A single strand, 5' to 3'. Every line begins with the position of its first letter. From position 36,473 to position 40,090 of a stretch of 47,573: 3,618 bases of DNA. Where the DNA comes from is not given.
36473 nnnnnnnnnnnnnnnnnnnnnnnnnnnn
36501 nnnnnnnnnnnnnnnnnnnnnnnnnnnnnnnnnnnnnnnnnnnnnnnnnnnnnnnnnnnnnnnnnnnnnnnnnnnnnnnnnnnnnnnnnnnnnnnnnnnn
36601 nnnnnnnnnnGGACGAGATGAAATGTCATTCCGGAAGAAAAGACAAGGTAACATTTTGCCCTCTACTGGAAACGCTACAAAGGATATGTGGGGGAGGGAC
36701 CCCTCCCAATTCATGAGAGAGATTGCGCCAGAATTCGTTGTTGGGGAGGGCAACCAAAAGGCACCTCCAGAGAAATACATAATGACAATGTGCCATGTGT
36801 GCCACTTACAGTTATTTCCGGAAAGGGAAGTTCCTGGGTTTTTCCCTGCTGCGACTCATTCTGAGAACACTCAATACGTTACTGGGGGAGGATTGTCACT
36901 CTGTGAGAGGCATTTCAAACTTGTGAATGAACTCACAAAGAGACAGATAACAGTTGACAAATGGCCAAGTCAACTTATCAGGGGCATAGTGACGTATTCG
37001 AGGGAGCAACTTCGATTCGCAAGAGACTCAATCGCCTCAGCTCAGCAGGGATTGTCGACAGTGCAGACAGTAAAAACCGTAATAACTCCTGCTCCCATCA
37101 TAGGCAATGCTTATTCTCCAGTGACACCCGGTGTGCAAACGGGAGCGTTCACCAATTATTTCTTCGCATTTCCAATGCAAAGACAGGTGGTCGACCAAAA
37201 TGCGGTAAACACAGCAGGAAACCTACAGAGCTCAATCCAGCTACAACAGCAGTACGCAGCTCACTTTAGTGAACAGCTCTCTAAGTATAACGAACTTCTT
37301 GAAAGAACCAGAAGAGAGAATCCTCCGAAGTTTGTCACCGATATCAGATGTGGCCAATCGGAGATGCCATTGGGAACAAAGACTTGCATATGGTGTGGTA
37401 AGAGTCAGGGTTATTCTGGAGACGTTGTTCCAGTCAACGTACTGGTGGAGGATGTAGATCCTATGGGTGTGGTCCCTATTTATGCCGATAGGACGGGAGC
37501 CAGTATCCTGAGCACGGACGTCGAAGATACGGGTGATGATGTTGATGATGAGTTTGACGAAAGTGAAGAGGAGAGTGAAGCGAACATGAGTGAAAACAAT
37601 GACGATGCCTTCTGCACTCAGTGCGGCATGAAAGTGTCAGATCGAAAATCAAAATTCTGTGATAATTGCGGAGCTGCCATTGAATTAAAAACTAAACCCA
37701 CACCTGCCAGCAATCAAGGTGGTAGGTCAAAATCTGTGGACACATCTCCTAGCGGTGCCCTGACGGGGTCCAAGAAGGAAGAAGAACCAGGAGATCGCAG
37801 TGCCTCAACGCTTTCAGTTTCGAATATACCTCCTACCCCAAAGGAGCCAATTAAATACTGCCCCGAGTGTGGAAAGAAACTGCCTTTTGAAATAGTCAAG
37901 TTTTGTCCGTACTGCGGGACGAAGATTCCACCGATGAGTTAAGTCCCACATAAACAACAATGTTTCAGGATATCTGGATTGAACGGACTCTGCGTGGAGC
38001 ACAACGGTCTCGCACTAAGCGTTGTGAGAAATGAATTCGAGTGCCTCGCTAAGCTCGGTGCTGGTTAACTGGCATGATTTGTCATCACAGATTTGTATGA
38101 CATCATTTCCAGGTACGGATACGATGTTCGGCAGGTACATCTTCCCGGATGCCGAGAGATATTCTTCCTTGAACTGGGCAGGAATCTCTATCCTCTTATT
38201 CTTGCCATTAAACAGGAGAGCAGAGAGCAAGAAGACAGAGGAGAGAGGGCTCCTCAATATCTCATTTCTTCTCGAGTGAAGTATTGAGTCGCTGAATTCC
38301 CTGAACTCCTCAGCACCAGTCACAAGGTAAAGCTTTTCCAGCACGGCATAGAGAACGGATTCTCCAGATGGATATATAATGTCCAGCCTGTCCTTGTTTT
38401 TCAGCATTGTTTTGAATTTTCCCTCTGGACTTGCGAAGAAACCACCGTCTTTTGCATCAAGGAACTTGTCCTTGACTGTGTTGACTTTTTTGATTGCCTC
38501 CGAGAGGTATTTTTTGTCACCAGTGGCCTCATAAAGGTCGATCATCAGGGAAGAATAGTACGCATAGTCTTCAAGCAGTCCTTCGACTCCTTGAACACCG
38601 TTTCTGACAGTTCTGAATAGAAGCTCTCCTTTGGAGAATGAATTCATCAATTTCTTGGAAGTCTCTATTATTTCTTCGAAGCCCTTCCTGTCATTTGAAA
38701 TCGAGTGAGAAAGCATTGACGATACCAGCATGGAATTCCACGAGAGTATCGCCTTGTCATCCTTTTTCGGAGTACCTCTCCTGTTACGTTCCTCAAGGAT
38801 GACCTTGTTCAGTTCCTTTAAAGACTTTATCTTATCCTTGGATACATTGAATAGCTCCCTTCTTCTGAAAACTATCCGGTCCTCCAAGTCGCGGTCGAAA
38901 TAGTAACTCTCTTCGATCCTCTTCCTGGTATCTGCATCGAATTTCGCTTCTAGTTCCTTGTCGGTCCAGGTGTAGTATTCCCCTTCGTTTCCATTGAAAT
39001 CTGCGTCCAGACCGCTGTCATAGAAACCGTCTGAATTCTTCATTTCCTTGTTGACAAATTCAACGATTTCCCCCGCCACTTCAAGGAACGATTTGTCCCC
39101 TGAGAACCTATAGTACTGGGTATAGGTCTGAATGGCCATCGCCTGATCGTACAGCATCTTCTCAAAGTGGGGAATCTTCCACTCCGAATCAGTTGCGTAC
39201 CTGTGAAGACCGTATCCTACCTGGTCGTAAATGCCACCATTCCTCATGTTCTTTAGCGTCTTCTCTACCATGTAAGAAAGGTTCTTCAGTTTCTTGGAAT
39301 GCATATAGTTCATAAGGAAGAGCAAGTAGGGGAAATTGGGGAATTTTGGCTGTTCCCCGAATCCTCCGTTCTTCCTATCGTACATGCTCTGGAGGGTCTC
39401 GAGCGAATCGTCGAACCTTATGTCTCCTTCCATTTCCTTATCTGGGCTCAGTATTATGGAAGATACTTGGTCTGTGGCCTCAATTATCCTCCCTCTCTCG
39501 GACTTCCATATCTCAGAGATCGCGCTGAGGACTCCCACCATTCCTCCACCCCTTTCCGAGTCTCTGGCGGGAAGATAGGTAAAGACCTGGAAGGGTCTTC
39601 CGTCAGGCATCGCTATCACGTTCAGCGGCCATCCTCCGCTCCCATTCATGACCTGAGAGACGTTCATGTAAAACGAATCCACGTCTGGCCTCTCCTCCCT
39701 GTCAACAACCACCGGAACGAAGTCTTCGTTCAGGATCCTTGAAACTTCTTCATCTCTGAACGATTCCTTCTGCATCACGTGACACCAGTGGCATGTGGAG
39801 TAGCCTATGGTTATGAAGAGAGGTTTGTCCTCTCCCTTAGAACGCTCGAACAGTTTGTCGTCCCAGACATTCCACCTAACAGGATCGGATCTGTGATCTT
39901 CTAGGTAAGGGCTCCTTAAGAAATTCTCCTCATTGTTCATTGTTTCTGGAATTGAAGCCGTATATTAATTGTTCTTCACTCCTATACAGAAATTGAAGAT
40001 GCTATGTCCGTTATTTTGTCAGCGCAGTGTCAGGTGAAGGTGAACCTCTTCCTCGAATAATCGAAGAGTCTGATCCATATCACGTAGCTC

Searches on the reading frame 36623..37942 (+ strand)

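Call 3: search_protein_families(library=pfam, proteins=[window:36623-37942:+], max_evalue=0.01)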
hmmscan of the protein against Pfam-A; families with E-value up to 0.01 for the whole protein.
window:36623-37942:+ (439 aa): 8 families
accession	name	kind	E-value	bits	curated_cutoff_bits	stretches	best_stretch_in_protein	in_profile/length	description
PF12773.13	DZR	-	3.3e-09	37.2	27.3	2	411-437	13-36/45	Double zinc ribbon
PF13240.11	Zn_Ribbon_1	-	3.4e-09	36.6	25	2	330-352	1-22/23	zinc-ribbon domain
PF13248.11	Zn_ribbon_3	-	1.2e-05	25.1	27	1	411-435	3-26/26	zinc-ribbon domain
PF17032.10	Zn_ribbon_15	-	0.00011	23.3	28.9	0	407-432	49-73/73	zinc-ribbon family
PF18912.6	DZR_2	-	0.0003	21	27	0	325-353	18-46/56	Double zinc ribbon domain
PF24460.1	DUF7575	-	0.00032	20.5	28.5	1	413-435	6-27/28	Domain of unknown function (DUF7575)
PF07191.17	Zn_ribbon_6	-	0.0027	18.1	25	0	319-355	7-41/67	Double zinc ribbon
PF10571.15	UPF0547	-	0.0091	16.5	29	1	411-432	1-21/26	Uncharacterised protein family UPF0547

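Call 53: search_protein_families(library=ncbifam, proteins=[window:36623-37942:+], max_evalue=0.01)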
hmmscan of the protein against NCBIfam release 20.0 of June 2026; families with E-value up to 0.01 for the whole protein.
window:36623-37942:+ (439 aa): 1 family
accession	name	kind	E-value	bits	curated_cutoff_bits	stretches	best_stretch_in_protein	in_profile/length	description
NF045510.1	4Cys_prefix_kin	domain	7.6e-05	22.9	24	0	327-337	15-25/26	4-Cys prefix domain-containing protein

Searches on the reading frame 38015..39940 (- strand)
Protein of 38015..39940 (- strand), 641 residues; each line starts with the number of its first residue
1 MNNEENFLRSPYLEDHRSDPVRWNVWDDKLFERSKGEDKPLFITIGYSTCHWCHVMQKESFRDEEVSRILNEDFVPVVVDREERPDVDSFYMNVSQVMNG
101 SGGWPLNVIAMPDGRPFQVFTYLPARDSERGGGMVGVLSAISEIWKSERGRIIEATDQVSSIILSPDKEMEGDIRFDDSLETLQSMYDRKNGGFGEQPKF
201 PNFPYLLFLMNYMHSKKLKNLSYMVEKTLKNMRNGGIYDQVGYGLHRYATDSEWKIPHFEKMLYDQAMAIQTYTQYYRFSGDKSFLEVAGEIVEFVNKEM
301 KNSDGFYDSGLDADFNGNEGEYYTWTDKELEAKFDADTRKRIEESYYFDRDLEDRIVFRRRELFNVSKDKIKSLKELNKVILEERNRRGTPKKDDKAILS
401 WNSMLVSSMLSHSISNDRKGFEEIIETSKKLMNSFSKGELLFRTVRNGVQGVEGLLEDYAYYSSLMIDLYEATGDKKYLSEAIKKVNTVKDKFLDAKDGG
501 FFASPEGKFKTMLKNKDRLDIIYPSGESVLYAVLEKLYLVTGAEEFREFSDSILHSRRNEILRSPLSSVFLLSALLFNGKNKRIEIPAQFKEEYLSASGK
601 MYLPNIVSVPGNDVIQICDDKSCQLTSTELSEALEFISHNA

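Call 3: search_protein_families(library=pfam, proteins=[window:38015-39940:-], max_evalue=0.01)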
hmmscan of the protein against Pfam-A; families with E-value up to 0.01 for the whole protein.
window:38015-39940:- (641 aa): 7 families
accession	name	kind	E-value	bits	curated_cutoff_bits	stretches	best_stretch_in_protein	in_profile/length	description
PF03190.21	Thioredox_DsbH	-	9.1e-60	201.7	27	1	8-161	7-160/163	Protein of unknown function, DUF255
PF13899.12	Thioredoxin_7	-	7.8e-07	29.6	27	1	31-86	10-65/83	Thioredoxin-like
PF07470.19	Glyco_hydro_88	-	8.4e-06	25.4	26.6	0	248-348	57-153/352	Glycosyl Hydrolase Family 88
PF06662.19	C5-epim_C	-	0.00053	20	23.3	0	463-502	35-71/188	D-glucuronyl C5-epimerase C-terminus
PF07944.18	Beta-AFase-like_GH127_cat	-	0.00092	18.7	24.9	0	466-483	184-201/376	Beta-L-arabinofuranosidase, GH127 catalytic domain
PF13098.12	Thioredoxin_2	-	0.0017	19.1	27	1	35-87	2-54/104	Thioredoxin-like domain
PF03663.20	Glyco_hydro_76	-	0.0039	17.2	25.9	0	460-496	222-258/366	Glycosyl hydrolase family 76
